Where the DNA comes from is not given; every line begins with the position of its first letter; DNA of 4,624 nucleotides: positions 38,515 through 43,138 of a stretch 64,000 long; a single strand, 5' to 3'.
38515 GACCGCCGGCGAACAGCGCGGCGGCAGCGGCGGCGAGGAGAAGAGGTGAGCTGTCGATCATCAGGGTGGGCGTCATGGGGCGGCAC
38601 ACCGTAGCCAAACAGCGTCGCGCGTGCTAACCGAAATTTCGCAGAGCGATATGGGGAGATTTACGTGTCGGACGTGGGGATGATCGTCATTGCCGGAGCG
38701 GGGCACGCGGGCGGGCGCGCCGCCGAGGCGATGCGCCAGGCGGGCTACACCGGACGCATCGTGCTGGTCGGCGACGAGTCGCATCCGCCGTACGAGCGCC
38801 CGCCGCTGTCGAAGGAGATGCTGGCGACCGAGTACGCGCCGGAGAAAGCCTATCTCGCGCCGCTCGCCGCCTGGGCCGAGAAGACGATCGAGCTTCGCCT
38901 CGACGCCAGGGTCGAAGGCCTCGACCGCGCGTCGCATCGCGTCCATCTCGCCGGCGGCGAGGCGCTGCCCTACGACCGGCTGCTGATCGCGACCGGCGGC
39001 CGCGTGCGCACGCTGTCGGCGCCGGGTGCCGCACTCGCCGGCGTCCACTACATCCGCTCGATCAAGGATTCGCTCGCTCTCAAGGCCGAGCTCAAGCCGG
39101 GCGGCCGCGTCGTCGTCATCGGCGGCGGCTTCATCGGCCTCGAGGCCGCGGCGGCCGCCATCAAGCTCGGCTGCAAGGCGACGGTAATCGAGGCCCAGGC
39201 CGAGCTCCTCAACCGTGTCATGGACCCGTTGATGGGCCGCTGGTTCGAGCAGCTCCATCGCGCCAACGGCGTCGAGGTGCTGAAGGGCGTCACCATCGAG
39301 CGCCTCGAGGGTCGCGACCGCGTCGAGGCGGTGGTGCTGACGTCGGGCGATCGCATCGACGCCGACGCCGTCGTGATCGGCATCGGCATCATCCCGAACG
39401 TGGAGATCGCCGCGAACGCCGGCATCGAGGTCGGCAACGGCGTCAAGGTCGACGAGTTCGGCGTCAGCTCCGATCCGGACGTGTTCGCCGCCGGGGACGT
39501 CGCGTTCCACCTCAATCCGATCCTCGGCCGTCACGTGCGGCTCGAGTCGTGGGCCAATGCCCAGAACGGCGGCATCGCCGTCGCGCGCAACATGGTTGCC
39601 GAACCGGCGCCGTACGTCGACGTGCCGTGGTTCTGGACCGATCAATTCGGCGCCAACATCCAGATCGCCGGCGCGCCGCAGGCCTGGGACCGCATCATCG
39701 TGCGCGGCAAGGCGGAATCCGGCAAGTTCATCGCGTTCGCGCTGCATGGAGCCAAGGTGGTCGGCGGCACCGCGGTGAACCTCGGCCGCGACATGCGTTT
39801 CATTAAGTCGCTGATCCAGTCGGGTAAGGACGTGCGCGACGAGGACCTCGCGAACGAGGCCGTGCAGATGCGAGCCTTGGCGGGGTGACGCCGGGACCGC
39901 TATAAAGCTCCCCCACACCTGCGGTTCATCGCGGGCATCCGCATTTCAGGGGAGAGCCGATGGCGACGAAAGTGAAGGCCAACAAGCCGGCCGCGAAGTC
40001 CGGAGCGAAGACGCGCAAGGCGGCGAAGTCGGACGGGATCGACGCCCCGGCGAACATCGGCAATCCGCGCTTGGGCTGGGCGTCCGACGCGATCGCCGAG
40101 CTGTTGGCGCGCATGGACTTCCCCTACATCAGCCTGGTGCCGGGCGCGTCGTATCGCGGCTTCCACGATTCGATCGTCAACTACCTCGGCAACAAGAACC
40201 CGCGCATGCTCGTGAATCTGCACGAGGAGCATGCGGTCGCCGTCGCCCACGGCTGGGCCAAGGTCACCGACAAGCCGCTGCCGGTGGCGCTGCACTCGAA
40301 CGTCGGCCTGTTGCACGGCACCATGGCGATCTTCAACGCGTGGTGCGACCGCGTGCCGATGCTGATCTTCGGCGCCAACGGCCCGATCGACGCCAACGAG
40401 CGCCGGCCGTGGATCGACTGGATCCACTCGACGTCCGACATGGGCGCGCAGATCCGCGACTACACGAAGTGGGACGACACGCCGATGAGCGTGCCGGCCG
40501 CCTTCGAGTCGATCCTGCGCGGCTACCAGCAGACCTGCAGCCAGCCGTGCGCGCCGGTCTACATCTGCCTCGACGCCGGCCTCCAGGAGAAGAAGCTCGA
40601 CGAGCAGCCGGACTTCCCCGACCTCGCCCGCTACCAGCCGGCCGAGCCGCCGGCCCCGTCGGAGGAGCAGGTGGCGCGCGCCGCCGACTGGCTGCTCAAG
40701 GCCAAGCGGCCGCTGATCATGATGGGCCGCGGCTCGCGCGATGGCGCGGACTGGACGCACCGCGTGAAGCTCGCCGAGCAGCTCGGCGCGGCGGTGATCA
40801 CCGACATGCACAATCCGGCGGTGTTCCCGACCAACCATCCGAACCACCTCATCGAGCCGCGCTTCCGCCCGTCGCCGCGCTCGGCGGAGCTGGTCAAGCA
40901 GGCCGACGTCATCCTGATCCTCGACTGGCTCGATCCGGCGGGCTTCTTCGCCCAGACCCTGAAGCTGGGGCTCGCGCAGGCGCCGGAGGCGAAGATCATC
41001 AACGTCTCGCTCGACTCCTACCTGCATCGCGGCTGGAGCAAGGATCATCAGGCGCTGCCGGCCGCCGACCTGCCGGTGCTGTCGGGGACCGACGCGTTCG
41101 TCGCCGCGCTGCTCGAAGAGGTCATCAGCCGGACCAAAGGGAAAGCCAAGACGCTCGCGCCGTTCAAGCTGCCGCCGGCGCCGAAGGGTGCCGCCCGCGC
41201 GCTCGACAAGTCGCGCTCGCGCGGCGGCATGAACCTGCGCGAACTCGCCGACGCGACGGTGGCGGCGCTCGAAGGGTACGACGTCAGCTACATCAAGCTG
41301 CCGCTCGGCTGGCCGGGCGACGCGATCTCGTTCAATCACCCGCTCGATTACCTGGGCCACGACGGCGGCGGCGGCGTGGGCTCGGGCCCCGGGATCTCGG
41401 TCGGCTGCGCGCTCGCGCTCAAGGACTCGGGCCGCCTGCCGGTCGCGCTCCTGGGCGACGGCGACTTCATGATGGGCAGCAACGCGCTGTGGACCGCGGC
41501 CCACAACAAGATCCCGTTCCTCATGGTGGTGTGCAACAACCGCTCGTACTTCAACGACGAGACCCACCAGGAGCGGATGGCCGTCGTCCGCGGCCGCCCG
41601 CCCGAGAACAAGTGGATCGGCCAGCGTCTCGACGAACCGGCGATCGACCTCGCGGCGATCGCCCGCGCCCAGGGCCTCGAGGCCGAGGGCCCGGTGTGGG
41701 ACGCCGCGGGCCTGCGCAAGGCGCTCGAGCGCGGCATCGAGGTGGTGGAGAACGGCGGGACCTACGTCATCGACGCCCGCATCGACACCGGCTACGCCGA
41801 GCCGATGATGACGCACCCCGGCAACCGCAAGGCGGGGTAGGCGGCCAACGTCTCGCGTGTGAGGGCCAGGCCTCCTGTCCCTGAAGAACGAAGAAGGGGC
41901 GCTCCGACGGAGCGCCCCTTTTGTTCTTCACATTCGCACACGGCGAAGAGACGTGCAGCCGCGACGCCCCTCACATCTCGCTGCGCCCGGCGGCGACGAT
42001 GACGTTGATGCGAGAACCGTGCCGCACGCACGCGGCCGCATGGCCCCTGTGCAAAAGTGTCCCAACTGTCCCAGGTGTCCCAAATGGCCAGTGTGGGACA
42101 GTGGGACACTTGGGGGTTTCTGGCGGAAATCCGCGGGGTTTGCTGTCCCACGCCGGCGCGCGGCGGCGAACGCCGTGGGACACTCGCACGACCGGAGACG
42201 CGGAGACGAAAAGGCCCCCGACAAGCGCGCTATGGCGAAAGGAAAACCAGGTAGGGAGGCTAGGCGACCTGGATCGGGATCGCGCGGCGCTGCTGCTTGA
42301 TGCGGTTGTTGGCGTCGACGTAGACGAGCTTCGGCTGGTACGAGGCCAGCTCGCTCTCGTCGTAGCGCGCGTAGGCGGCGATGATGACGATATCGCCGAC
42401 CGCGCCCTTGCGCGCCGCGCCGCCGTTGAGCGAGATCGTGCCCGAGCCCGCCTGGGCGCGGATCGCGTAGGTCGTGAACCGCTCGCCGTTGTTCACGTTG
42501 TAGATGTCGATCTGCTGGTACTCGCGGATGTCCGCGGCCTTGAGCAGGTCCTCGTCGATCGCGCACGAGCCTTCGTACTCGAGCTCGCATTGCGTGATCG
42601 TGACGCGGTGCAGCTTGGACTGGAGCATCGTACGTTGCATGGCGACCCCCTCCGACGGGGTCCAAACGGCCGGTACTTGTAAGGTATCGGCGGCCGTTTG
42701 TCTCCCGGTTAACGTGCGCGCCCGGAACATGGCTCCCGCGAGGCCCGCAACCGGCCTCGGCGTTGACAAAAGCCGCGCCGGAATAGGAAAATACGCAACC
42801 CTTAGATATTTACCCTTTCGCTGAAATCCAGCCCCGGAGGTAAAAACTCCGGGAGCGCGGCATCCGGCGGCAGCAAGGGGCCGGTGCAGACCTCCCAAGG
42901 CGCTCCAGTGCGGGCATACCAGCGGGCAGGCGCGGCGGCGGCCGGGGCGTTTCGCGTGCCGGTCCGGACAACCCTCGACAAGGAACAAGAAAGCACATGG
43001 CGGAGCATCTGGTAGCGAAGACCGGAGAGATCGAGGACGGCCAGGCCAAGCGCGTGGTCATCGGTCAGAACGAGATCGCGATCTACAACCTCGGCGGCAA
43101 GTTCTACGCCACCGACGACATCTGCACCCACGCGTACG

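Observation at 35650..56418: Dispersed Rieske-oxygenase-centred catabolic gene set of unknown substrate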

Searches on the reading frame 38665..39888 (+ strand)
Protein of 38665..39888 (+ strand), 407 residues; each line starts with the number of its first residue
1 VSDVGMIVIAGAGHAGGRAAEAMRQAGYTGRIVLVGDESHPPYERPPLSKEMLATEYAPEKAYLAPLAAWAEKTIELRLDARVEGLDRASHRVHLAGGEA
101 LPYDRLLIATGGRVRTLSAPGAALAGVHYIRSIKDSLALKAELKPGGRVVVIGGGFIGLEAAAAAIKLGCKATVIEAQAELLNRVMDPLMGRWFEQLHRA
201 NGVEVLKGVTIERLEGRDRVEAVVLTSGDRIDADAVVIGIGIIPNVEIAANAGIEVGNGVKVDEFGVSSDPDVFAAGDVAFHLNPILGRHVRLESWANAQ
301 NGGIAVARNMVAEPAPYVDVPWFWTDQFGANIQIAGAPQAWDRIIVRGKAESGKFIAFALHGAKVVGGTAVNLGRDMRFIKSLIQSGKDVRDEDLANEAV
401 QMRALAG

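Call 5: search_protein_families(library=pfam, proteins=[window:38665-39888:+])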
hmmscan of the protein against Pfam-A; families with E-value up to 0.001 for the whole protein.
window:38665-39888:+ (407 aa): 8 families
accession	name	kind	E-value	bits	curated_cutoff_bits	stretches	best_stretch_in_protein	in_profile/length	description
PF07992.20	Pyr_redox_2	-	9.8e-70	235.7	26.1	1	7-303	3-291/291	Pyridine nucleotide-disulphide oxidoreductase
PF14759.12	Reductase_C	-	4.5e-24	85.2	25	1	322-406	1-85/85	Reductase C-terminal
PF00070.33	Pyr_redox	-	1.2e-19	71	22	1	148-226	1-80/82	Pyridine nucleotide-disulphide oxidoreductase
PF13738.12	Pyr_redox_3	-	3.2e-07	30.3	30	1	74-256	95-281/305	Pyridine nucleotide-disulphide oxidoreductase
PF01262.27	AlaDh_PNT_C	-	9.9e-07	28.8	23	1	145-197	27-79/214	Alanine dehydrogenase/PNT, C-terminal domain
PF01266.30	DAO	-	3.2e-05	24.1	27.9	0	148-179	1-32/353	FAD dependent oxidoreductase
PF03486.20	HI0933_like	-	4.6e-05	23.4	50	0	148-185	2-39/244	HI0933-like protein Rossmann domain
PF01134.28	GIDA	-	0.00015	21.4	22.1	0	149-178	2-31/391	Glucose inhibited division protein A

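Call 8: search_protein_families(library=ncbifam, proteins=[window:38665-39888:+], max_evalue=0.01)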
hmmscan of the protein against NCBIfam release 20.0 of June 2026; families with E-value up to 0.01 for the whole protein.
window:38665-39888:+ (407 aa): 65 families (the best 25 are shown)
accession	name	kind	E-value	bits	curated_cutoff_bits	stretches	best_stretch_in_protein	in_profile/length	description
NF041682.1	ant_diox_AndAa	equivalog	2.8e-123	411.6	650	1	7-405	6-405/406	anthranilate 1,2-dioxygenase system ferredoxin--NAD(+) reductase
NF042949.2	3PPDioc_HcaD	equivalog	4.5e-114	381.2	450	1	6-390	3-384/386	3-phenylpropionate/cinnamic acid dioxygenase ferredoxin--NAD(+) reductase subunit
NF007286.0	PRK09754.1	equivalog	2.9e-93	312.8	447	1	6-403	5-398/400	phenylpropionate dioxygenase ferredoxin reductase subunit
TIGR02374.1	nitri_red_nirB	equivalog_domain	3.9e-47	161.2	578.35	1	7-288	1-286/794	nitrite reductase large subunit NirB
NF045765.1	PhenlGlyoxDHPadH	equivalog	6e-45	153.9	475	1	8-390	6-392/416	NADH-dependent phenylglyoxylate dehydrogenase subunit epsilon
NF003437.0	PRK04965.1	equivalog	2e-35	122.5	392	1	7-280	5-275/378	NADH:flavorubredoxin reductase NorW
NF007123.0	PRK09564.1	equivalog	6.9e-34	117.3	458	1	71-310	67-314/444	CoA-disulfide reductase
TIGR03385.1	CoA_CoA_reduc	equivalog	5.9e-31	107.7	578.8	1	72-308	68-311/439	CoA-disulfide reductase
NF046103.1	NOXase_Strep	equivalog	3.5e-30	105.3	600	1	7-312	2-313/442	H2O-forming NADH oxidase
NF011565.0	PRK14989.1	subfamily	2.2e-26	92.2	883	1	7-286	6-289/847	nitrite reductase large subunit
TIGR02053.1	MerA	equivalog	1.5e-24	86.9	454.45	1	89-313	115-331/465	mercury(II) reductase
TIGR01350.1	lipoamide_DH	equivalog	1.8e-22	79.7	408.8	1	93-280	119-309/461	dihydrolipoyl dehydrogenase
NF004991.0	PRK06370.1-3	subfamily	8.1e-22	77.4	620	1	97-282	159-344/509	FAD-containing oxidoreductase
NF041853.1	hythiocyan_redase_MerA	equivalog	1.2e-19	70.6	650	1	104-280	123-295/440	hypothiocyanous acid reductase MerA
NF004943.0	PRK06292.2-1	equivalog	1.5e-19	70.2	432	1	103-301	131-327/456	dihydrolipoyl dehydrogenase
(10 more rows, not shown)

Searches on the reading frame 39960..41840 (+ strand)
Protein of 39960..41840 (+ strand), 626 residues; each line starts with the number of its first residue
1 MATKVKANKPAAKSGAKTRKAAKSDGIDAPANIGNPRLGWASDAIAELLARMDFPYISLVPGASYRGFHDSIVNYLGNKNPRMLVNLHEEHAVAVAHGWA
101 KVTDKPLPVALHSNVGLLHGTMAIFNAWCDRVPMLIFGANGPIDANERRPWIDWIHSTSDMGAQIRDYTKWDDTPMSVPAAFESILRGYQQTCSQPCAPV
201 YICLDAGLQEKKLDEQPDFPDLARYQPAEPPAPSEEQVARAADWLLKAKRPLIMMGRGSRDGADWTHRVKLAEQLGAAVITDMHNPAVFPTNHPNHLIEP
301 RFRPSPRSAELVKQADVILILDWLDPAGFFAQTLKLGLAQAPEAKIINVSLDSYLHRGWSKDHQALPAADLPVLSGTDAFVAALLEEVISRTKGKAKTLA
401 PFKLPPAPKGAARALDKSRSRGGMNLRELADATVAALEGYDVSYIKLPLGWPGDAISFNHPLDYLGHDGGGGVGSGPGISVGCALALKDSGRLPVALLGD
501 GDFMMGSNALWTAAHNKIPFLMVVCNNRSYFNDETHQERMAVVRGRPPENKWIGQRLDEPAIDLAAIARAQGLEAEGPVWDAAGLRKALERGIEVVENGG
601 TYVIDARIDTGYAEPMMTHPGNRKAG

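Call 5: search_protein_families(library=pfam, proteins=[window:39960-41840:+])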
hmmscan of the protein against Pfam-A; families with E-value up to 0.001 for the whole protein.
window:39960-41840:+ (626 aa): 3 families
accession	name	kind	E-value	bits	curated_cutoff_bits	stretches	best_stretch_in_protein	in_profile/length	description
PF02775.26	TPP_enzyme_C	-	5.7e-20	72.1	21.9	1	454-605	11-150/151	Thiamine pyrophosphate enzyme, C-terminal TPP binding domain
PF02776.23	TPP_enzyme_N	-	2.4e-17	63.2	26.8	1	41-147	3-106/119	Thiamine pyrophosphate enzyme, N-terminal TPP binding domain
PF00205.28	TPP_enzyme_M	-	3.8e-13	49.7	30.4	1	238-352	1-112/137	Thiamine pyrophosphate enzyme, central domain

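Call 8: search_protein_families(library=ncbifam, proteins=[window:39960-41840:+], max_evalue=0.01)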
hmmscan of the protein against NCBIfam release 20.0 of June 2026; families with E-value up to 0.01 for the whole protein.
window:39960-41840:+ (626 aa): 52 families (the best 25 are shown)
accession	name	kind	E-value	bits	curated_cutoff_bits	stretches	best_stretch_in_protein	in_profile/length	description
NF006203.0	PRK08327.1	equivalog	5.2e-62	210.1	456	1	41-609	11-569/571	thiamine pyrophosphate-requiring protein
NF005485.1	PRK07092.1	equivalog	4.2e-36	124.8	493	1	82-608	39-518/523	benzoylformate decarboxylase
NF006052.0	PRK08199.1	subfamily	4.6e-31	107.8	539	2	42-385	11-333/559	thiamine pyrophosphate protein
NF006122.0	PRK08266.1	subfamily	2.2e-29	102.3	571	1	42-609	7-525/543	hypothetical protein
NF005760.0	PRK07586.1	equivalog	4.7e-28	98.4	363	2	463-606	378-512/514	acetolactate synthase large subunit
NF005712.0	PRK07524.1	subfamily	1.6e-26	92.8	500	2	82-320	42-270/536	5-guanidino-2-oxopentanoate decarboxylase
NF004807.0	PRK06154.1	equivalog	5.7e-26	91.3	607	2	82-363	56-324/565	thiamine pyrophosphate-requiring protein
NF005470.0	PRK07064.1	equivalog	5.5e-23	81.8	495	2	82-320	45-272/552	thiamine pyrophosphate-binding protein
NF005713.0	PRK07525.1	subfamily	1.6e-22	79.7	620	2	87-353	50-304/592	sulfoacetaldehyde acetyltransferase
TIGR03457.1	sulphoacet_xsc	equivalog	1.2e-21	76.7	676.4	2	83-353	42-300/579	sulfoacetaldehyde acetyltransferase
NF004710.0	PRK06048.1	equivalog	1.9e-19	69.5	976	2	42-353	11-308/561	acetolactate synthase large subunit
TIGR00118.1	acolac_lg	equivalog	6.1e-19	67.9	538.35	1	43-618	5-545/557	biosynthetic-type acetolactate synthase large subunit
NF058623.1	HdaclCoAlyACT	equivalog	1.6e-18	66.7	600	2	86-320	53-275/575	2-hydroxyacyl-CoA lyase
NF005039.0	PRK06456.1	equivalog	1.1e-17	63.8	868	2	47-297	10-256/572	acetolactate synthase large subunit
NF006187.0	PRK08322.1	equivalog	1.5e-17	63.3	509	2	72-320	31-269/548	acetolactate synthase large subunit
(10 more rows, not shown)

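Call 88: search_solved_structures(query=window:39960-41840:+, max_evalue=1e-10)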
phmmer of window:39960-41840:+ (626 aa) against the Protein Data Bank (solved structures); distinct sequences matched with E-value up to 1e-10: 63 (the best 60 are shown).
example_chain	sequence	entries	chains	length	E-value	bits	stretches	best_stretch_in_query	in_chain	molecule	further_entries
4q9d_A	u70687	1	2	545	2.7e-21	79.2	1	84-296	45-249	Benzoylformate decarboxylase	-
6qsi_A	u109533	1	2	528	1.1e-16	64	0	82-295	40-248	Benzoylformate decarboxylase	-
9qz4_A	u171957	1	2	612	1.2e-16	63.9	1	71-297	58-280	2-hydroxyacyl-CoA lyase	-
7pt1_A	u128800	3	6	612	1.3e-16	63.7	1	71-297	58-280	2-hydroxyacyl-CoA lyase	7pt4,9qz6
7pt2_A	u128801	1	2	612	2.2e-16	63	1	71-297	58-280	2-hydroxyacyl-CoA lyase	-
9qz5_A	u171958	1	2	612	3.3e-16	62.4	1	71-297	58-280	2-hydroxyacyl-CoA lyase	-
7pt3_A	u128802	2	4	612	3.9e-16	62.2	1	71-297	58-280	2-hydroxyacyl-CoA lyase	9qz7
3iae_A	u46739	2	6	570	9.8e-16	60.9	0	83-266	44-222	Benzaldehyde lyase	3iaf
2uz1_B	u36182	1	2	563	1e-15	60.8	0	83-266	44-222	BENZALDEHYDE LYASE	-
2ag0_A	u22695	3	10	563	1e-15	60.8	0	83-266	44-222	benzaldehyde lyase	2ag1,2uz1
3d7k_A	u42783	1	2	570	1.1e-15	60.7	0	83-266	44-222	Benzaldehyde lyase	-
4k9q_A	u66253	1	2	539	3.8e-15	58.9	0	84-294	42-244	Benzoylformate Decarboxylase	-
8xod_A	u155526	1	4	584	6.2e-15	58.2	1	53-529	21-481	BbmA-G484F complex with CBOA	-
8x3x_A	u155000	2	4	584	6.7e-15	58.1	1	53-530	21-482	BbmA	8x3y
4qpz_A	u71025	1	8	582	1.2e-14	57.3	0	83-266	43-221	Formolase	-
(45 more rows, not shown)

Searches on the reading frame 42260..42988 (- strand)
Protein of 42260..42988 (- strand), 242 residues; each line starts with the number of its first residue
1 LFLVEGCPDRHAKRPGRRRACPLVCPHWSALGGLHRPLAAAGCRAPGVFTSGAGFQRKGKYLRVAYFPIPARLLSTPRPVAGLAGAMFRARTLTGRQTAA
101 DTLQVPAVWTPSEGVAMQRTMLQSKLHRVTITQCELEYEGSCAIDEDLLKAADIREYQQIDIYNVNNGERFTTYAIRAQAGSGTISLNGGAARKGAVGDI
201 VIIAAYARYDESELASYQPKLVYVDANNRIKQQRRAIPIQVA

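Call 5: search_protein_families(library=pfam, proteins=[window:42260-42988:-])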
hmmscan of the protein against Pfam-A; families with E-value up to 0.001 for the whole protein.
window:42260-42988:- (242 aa): 1 family
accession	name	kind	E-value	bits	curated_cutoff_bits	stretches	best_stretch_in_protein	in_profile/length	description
PF02261.22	Asp_decarbox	-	8.4e-49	164.7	25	1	117-230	1-114/115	Aspartate decarboxylase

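Call 8: search_protein_families(library=ncbifam, proteins=[window:42260-42988:-], max_evalue=0.01)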
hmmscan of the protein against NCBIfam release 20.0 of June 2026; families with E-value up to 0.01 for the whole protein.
window:42260-42988:- (242 aa): 1 family
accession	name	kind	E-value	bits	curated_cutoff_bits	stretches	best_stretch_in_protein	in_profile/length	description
TIGR00223.1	panD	equivalog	2.7e-50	169.5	106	1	117-242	1-126/126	aspartate 1-decarboxylase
